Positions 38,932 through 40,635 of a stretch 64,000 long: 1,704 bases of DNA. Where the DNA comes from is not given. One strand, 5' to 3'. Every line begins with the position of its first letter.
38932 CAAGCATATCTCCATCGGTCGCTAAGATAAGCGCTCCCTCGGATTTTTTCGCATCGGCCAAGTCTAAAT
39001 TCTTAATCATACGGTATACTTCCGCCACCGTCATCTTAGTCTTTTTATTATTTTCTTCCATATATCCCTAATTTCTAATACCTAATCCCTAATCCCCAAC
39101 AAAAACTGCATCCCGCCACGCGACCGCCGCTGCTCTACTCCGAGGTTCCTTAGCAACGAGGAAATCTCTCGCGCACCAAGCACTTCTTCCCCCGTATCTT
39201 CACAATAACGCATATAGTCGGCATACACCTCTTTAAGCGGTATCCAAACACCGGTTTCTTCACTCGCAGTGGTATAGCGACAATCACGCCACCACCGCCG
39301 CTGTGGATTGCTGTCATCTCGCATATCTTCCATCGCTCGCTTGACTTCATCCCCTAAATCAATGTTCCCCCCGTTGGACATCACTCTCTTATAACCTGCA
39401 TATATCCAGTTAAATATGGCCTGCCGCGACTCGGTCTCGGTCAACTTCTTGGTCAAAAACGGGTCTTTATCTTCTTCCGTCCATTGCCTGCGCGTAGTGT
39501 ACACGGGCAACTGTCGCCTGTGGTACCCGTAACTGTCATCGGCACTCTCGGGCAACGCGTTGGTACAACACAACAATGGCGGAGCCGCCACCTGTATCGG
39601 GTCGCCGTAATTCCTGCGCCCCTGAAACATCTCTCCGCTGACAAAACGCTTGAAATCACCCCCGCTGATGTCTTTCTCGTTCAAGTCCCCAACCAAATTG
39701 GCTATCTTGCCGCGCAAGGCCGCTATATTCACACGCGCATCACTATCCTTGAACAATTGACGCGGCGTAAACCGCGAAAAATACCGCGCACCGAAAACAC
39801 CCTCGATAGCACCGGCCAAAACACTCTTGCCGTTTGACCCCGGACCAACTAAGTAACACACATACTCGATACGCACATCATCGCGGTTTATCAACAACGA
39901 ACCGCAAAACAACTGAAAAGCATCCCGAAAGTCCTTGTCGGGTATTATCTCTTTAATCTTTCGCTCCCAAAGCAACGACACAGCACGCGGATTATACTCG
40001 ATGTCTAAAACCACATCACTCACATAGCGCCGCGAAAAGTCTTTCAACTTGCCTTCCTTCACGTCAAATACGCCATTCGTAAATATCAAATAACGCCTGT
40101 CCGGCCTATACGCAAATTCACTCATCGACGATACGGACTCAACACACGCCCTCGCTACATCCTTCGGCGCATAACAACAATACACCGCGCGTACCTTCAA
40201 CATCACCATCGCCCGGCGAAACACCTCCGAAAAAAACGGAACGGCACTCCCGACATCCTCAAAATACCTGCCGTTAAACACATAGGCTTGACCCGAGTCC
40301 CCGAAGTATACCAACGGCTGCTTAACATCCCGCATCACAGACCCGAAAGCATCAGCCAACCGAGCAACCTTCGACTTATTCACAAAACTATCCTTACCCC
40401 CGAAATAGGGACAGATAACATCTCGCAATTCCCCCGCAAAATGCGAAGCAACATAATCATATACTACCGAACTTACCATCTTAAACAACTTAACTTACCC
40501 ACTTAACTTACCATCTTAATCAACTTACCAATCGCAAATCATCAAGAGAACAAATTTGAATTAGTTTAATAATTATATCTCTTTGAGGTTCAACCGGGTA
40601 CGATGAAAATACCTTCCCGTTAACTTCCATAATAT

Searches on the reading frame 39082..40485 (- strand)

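Call 54: search_protein_families(library=phrogs, proteins=[window:39082-40485:-], max_evalue=0.00001)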
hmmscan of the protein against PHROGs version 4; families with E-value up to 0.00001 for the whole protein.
window:39082-40485:- (467 aa): 9 families
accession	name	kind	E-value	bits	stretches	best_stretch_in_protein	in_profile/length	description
phrog_864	-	DNA, RNA and nucleotide metabolism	3.7e-44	152.5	1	61-454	227-609/1064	DNA primase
phrog_1156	-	DNA, RNA and nucleotide metabolism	2.3e-42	146.5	1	42-460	372-818/855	DNA primase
phrog_6088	-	DNA, RNA and nucleotide metabolism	1.2e-41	144.1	1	122-466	417-762/772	DNA primase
phrog_1829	-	DNA, RNA and nucleotide metabolism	2.5e-30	106.3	1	125-447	423-735/772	DNA primase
phrog_2478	-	DNA, RNA and nucleotide metabolism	6.4e-26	91.7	1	133-450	509-824/854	DNA polymerase/primase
phrog_7601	-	unknown function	8.5e-18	65.8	1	207-456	20-261/289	-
phrog_1883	-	DNA, RNA and nucleotide metabolism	2.6e-15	56.8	1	170-461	455-742/756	DNA helicase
phrog_16213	-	DNA, RNA and nucleotide metabolism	4.4e-11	42.8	1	133-374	316-558/732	DNA primase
phrog_16950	-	DNA, RNA and nucleotide metabolism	3.3e-10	39.5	1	133-437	482-798/843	DNA primase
